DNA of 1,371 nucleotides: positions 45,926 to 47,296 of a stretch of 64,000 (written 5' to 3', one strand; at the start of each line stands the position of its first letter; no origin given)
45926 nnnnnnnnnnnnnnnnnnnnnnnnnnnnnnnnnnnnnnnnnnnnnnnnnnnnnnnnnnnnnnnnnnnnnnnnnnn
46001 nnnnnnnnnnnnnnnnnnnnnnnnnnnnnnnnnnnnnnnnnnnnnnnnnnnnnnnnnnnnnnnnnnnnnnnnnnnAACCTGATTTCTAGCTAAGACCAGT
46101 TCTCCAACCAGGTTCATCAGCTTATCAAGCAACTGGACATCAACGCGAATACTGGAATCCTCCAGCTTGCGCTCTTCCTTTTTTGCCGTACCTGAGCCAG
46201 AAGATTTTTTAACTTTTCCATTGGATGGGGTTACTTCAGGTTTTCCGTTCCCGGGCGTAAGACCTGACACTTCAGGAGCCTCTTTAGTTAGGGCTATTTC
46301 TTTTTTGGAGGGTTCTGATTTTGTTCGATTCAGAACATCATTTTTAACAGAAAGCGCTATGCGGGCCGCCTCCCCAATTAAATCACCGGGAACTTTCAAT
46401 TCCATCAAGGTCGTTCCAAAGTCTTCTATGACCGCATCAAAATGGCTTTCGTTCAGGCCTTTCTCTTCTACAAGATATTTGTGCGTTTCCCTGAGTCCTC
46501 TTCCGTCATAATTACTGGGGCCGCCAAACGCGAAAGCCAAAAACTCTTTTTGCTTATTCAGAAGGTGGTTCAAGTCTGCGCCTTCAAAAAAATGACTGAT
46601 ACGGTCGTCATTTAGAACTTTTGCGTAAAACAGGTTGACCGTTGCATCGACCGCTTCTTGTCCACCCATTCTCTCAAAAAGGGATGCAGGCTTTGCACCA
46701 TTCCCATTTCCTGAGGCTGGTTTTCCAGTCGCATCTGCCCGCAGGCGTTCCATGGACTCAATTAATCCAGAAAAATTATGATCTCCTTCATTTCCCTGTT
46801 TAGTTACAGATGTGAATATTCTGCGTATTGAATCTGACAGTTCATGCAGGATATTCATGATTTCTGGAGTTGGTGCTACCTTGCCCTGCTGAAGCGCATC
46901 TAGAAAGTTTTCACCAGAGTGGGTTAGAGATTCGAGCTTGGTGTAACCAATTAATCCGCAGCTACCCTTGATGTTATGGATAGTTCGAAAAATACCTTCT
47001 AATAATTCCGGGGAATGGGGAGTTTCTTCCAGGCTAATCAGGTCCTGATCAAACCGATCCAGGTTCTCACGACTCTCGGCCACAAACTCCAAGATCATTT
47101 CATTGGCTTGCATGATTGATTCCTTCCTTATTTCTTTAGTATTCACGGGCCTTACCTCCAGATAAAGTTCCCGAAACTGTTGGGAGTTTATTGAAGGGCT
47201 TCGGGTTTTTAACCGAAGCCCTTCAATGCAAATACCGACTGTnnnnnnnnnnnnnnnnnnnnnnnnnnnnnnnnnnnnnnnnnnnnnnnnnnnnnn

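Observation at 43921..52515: CheY-less chemosensory module wired to sigma-54 regulators: possible Che-like pathway controlling transcription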

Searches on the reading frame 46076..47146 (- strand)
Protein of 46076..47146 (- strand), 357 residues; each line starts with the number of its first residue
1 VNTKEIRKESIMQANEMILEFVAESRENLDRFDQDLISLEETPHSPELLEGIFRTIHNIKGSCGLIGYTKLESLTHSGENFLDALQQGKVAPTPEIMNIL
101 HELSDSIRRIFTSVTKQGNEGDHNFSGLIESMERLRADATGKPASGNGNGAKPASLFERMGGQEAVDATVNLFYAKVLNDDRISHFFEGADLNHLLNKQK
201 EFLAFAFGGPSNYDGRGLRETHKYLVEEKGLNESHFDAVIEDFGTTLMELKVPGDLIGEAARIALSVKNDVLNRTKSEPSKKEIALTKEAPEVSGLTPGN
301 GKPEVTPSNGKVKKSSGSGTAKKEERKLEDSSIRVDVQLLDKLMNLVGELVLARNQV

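Call 13: find_homologous_proteins(query=window:46076-47146:-, max_evalue=0.00001)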
Query seq(357 aa) (357 aa): 575 proteins with E <= 0.00001 among 5582 candidates; the best 120 are listed.
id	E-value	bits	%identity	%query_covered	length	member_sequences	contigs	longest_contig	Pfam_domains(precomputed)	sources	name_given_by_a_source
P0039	4.0e-190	649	68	85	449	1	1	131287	PF01152.28,PF11563.15,PF01627.29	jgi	jgi:hemoglobin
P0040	6.8e-167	573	74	100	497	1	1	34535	PF02895.21,PF01152.28,PF01627.29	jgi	jgi:two-component system, chemotaxis family, sensor kinase CheA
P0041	2.6e-140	486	70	96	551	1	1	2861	PF02895.21,PF00113.29,PF01152.28,PF07476.18,PF13378.13,PF01627.29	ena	-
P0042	8.2e-131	454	74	79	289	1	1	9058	PF01152.28,PF01627.29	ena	-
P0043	3.8e-120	419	64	34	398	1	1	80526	PF01152.28,PF11563.15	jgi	-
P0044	1.6e-119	417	62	35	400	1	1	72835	PF22306.2,PF01152.28,PF11563.15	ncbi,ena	-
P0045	4.3e-119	416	63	33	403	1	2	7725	PF10396.15,PF01152.28,PF11563.15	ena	-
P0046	7.1e-119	415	58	37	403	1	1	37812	PF10396.15,PF01152.28,PF11563.15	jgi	jgi:hemoglobin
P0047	8.8e-118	412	61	35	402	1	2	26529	PF01152.28,PF11563.15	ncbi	-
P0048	2.5e-114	400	53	39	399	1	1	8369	PF10396.15,PF01152.28,PF11563.15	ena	-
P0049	8.4e-113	395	57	34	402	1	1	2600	PF10396.15,PF01152.28,PF11563.15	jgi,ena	-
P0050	2.3e-81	292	64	34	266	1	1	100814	PF01152.28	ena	-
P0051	3.8e-80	288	55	43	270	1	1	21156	PF01152.28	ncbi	-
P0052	1.5e-78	283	64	57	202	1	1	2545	PF01152.28,PF01627.29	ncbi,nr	ncbi:Hpt domain-containing protein, partial [Nitrospina gracilis]|nr:Hpt domain-containing protein [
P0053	9.2e-78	280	55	40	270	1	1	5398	PF10396.15,PF01152.28,PF11563.15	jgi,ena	-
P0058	1.5e-68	250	46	34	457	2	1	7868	PF02895.21,PF01627.29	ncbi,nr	ncbi:MAG: hypothetical protein HOJ79_09005, partial [Nitrospina sp.]|nr:hypothetical protein [Nitros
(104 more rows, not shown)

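Call 51: find_encoding_contigs(protein=P0058, flank=8000, max_places=4)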
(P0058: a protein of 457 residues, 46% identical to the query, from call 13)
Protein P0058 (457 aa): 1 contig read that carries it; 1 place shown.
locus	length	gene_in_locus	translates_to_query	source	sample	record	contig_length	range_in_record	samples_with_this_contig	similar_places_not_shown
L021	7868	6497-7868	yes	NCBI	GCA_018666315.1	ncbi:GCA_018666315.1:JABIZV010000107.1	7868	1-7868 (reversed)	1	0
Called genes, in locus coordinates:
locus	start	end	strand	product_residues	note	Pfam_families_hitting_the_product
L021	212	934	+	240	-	-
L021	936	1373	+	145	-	PF00355:Rieske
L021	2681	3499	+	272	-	PF02085:Cytochrom_CIII (faint), PF03264:Cytochrom_NNT (weak), PF09699:Paired_CXXCH_1 (faint), PF14522:Cytochrome_C7 (faint), PF14537:Cytochrom_c3_2 (faint)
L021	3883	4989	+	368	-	PF04055:Radical_SAM, PF19288:CofH_C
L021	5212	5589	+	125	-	PF00072:Response_reg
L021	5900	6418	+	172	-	PF13690:CheX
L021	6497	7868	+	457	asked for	PF01627:Hpt, PF02895:H-kinase_dim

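Call 74: find_related_loci(query=A1, collection=metagenome_contigs, flank=10000)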
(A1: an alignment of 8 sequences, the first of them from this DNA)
Query A1 (300 aa) in metagenome_contigs; peptide patterns used: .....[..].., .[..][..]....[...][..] (x = any residue, [..] = any of these).
600 stretches matched a pattern (row limit reached: there are more); 577 encode a relative of the query (tblastn E <= 1e-3); the best 80 are kept; 80 distinct loci.
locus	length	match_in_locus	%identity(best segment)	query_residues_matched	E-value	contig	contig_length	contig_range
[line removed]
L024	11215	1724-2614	46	8-285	3e-83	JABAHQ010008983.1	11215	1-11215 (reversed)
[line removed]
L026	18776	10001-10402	47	16-147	3e-35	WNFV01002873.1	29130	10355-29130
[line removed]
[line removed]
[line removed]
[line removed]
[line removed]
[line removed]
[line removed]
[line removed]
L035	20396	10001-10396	42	15-146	6e-34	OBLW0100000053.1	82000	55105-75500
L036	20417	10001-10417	43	7-145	7e-34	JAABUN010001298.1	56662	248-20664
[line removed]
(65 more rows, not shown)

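Call 77: search_protein_families(library=pfam, proteins=[L024:28-1461:+, L024:1616-4426:+, L024:4761-7148:+, L024:7719-8645:+, L024:9320-10663:+, L025:5279-5659:+, L025:5818-6336:+, L025:6436-9117:+, L025:9121-9570:+, L025:3566-4327:-], max_evalue=0.00001)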
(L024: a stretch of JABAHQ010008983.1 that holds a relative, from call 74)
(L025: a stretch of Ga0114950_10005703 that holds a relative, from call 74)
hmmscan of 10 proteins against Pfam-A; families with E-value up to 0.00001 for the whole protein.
L024:28-1461:+ (477 aa): 1 family
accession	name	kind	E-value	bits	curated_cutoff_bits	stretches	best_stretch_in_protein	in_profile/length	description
PF00015.26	MCPsignal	-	2.1e-36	125.8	34.6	1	289-443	14-168/172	Methyl-accepting chemotaxis protein (MCP) signalling domain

L024:1616-4426:+ (936 aa): 5 families
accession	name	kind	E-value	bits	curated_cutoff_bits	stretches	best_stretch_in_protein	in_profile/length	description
PF01584.24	CheW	-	1.5e-41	141.7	23.5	2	630-762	2-137/138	CheW-like domain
PF02518.31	HATPase_c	-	3.1e-17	63.4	26.4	1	485-624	4-110/111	Histidine kinase-, DNA gyrase B-, and HSP90-like ATPase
PF01152.27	Bac_globin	-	1.7e-16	60.9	21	1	204-318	1-118/121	Bacterial-like globin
PF02895.20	H-kinase_dim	-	4.7e-16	59.4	23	1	379-437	3-68/68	Signal transducing histidine kinase, homodimeric domain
PF01627.28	Hpt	-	1.3e-14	54.6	24.6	1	47-139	2-83/84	Hpt domain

L024:4761-7148:+ (795 aa): 3 families
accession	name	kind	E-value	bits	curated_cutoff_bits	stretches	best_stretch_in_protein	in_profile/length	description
PF13426.13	PAS_9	-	2.2e-13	50.8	27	1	423-527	2-103/103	PAS domain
PF00989.32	PAS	-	6.4e-12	45.9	22.6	1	415-525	4-113/113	PAS fold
PF13188.13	PAS_8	-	1.7e-06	28.2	21.8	1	413-465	2-51/65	PAS domain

L024:7719-8645:+ (308 aa): 0 families

L024:9320-10663:+ (447 aa): 0 families

L025:5279-5659:+ (126 aa): 1 family
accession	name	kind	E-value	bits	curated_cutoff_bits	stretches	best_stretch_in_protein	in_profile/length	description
PF00072.30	Response_reg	-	6.5e-29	100.8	30.2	1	9-122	1-111/111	Response regulator receiver domain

L025:5818-6336:+ (172 aa): 1 family
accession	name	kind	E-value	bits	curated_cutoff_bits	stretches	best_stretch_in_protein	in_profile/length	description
PF13690.11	CheX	-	2.2e-13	50.5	27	1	50-132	1-79/94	Chemotaxis phosphatase CheX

L025:6436-9117:+ (893 aa): 5 families
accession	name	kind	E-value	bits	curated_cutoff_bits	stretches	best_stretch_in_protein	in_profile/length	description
PF01584.24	CheW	-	3.4e-35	121.1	23.5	2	589-721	2-137/138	CheW-like domain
PF02518.31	HATPase_c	-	1.2e-17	64.8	26.4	1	444-583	4-110/111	Histidine kinase-, DNA gyrase B-, and HSP90-like ATPase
PF02895.20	H-kinase_dim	-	3.4e-16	59.9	23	1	337-396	2-68/68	Signal transducing histidine kinase, homodimeric domain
PF01152.27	Bac_globin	-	2.9e-15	57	21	1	168-282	1-118/121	Bacterial-like globin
PF01627.28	Hpt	-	3.1e-15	56.6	24.6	1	14-106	2-83/84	Hpt domain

L025:9121-9570:+ (149 aa): 1 family
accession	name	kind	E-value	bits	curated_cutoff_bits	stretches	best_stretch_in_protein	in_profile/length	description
PF01584.24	CheW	-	1.1e-31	109.8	23.5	1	6-140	1-135/138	CheW-like domain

L025:3566-4327:- (253 aa): 1 family
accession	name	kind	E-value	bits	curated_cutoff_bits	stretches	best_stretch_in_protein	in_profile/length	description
PF03167.25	UDG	-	5.5e-37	127.4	24.3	1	95-238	1-131/141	Uracil DNA glycosylase superfamily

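Call 85: predict_structure(alignment_id=A1)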
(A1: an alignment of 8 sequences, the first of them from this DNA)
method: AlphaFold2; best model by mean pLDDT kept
length: 300 residues; sequences in the alignment: 8
mean_pLDDT: 76.9   pTM: 0.48
mean pLDDT of the five models: 76.9, 75.8, 72.9, 70.9, 70.9
residues with pLDDT >= 90: 65; 70-90: 169; 50-70: 28; < 50: 38
segments of 3 or more residues with pLDDT < 50: 141-152, 275-300
pLDDT, mean of each block of 10 residues (from residue 1): 65 81 90 89 83 89 75 89 86 86 93 86 83 77 36 73 91 92 85 84 83 60 76 89 93 87 83 49 29 28
secondary structure, 60 per line:
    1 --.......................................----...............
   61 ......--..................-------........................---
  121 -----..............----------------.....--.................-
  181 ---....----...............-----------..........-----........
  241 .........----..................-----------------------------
elements in order: H3-41 H46-66 H69-86 H94-117 H126-139 H156-160 H163-179 H184-187 H192-206 H218-227 H233-249 H254-271

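Call 87: fold_search(model_id=the predicted structure, library=pdb)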
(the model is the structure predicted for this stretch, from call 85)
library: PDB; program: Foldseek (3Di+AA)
matches with E <= 10: 343; with E <= 0.001: 37
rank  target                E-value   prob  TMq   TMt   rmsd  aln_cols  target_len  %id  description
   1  6cii                  1.2e-06  1.00  0.39  0.92   1.5       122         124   37  Crystal structure of Chlamydomonas reinhardtii THB1 in the cyanomet state (released 2018-04-25)
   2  3aq5_A                4.9e-06  1.00  0.37  0.93   1.3       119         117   40  Crystal structure of truncated hemoglobin from Tetrahymena pyriformis, Fe(II)-O2 form (released 2011-04-20)
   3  3aq7_A                5.1e-06  1.00  0.37  0.92   1.3       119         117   39  Crystal structure of truncated hemoglobin from Tetrahymena pyriformis, Y25F mutant, Fe(III) form (released 2011-04-20)
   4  1dly                  5.1e-06  1.00  0.38  0.91   1.8       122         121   40  X-RAY CRYSTAL STRUCTURE OF HEMOGLOBIN FROM THE GREEN UNICELLULAR ALGA CHLAMYDOMONAS EUGAMETOS (released 2000-09-20)
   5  2gkm_B                5.6e-06  1.00  0.37  0.86   1.3       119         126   34  Crystal structure of Mycobacterium tuberculosis trHbN TyrB10Phe mutant (released 2006-09-19)
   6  1s56_A                6.1e-06  1.00  0.37  0.85   1.4       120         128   34  Crystal Structure of "Truncated" Hemoglobin N (HbN) from Mycobacterium tuberculosis, Soaked with Xe Atoms (released 2004-06-29)
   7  4xdi_A                6.1e-06  1.00  0.38  0.85   3.1       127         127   35  Structure of Chlamydomonas reinhardtii THB1 (released 2015-01-21)
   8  2hz2                  6.7e-06  1.00  0.35  0.78   3.2       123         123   53  The x-ray crystal structure of ferric Synechocystis hemoglobin H117A mutant with a covalent linkage (released 2006-08-29)
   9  2gkn_A                7.7e-06  1.00  0.37  0.86   1.4       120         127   33  Crystal structure of Mycobacterium tuberculosis trHbN, GlnE11Val mutant (released 2006-09-19)
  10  2gln_A                8.4e-06  1.00  0.37  0.85   1.4       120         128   33  Crystal structure of Mycobacterium tuberculosis trHbN, GlnE11Ala mutant (released 2006-09-19)
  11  2gl3_B                8.7e-06  1.00  0.38  0.86   1.3       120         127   32  Crystal structure of Mycobacterium tuberculosis trHbN, TyrB10Phe GlnE11Val mutant (released 2006-09-19)
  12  3aq9_A                9.5e-06  1.00  0.37  0.93   1.3       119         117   39  Crystal structure of truncated hemoglobin from Tetrahymena pyriformis, Q50E mutant, Fe(III) form (released 2011-04-20)
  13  3aq8_A                1.1e-05  1.00  0.37  0.92   1.3       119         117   40  Crystal structure of truncated hemoglobin from Tetrahymena pyriformis, Q46E mutant, Fe(III) form (released 2011-04-20)
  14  2gkn_B                1.2e-05  1.00  0.37  0.86   1.3       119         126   34  Crystal structure of Mycobacterium tuberculosis trHbN, GlnE11Val mutant (released 2006-09-19)
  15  1dlw                  1.4e-05  1.00  0.37  0.91   1.5       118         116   36  X-RAY CRYSTAL STRUCTURE OF TRUNCATED HEMOGLOBIN FROM P.CAUDATUM. (released 2000-09-20)
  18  1idr_A                2.2e-05  1.00  0.38  0.86   1.4       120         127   34  CRYSTAL STRUCTURE OF THE TRUNCATED-HEMOGLOBIN-N FROM MYCOBACTERIUM TUBERCULOSIS (released 2001-08-22)
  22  1idr_B                4.5e-05  1.00  0.37  0.86   1.3       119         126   34  CRYSTAL STRUCTURE OF THE TRUNCATED-HEMOGLOBIN-N FROM MYCOBACTERIUM TUBERCULOSIS (released 2001-08-22)
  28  1i5n_D                2.7e-04  1.00  0.40  0.90   1.7       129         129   29  Crystal structure of the P1 domain of CheA from Salmonella typhimurium (released 2001-07-11)
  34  2lp4_MODEL_1_A        4.0e-04  1.00  0.40  0.52   4.7       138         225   30  Solution structure of P1-CheY/P2 complex in bacterial chemotaxis (released 2012-10-24)
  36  1i5n_A                7.2e-04  1.00  0.39  0.87   1.7       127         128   31  Crystal structure of the P1 domain of CheA from Salmonella typhimurium (released 2001-07-11)
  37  1i5n_B                8.9e-04  1.00  0.38  0.88   1.9       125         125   28  Crystal structure of the P1 domain of CheA from Salmonella typhimurium (released 2001-07-11)
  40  1i5n_C                1.7e-03  1.00  0.38  0.88   1.7       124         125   28  Crystal structure of the P1 domain of CheA from Salmonella typhimurium (released 2001-07-11)
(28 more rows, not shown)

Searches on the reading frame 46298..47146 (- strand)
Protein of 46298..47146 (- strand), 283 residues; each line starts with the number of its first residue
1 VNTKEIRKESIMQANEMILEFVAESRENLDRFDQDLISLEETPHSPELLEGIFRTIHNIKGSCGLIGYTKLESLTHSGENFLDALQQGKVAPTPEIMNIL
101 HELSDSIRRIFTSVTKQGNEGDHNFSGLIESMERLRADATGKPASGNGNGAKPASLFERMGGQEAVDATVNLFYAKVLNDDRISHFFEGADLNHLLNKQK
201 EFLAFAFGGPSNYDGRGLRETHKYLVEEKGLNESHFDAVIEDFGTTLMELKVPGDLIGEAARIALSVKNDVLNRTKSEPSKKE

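Call 68: search_protein_representatives(protein=window:46298-47146:-)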
Query: 283 residues. Proteins with E-value up to 0.001 (for the whole library): 22443; up to 1e-10: 5660; up to 1e-30: 135. The best 150 are listed.
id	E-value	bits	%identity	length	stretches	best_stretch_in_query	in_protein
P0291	2.8e-245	827.0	39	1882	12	148-274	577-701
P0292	1.6e-211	716.4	45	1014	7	146-277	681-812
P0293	4.3e-171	583.9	52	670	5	151-274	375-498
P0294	1.5e-148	510.0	46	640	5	139-274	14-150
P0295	2.4e-120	417.5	27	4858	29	11-90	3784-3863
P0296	3.7e-109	380.8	32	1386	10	103-272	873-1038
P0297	2.2e-88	312.7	38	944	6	144-275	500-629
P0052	2.1e-79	283.3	64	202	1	13-213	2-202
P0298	5.1e-79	282.0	30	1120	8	154-248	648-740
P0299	3.0e-74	266.3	31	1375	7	154-274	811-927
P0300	1.7e-69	250.8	29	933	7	154-272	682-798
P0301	3.9e-68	246.3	43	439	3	135-273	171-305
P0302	8.0e-67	242.0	42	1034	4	153-280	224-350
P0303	1.6e-65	237.7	34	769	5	141-274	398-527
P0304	3.6e-65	236.6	42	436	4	155-272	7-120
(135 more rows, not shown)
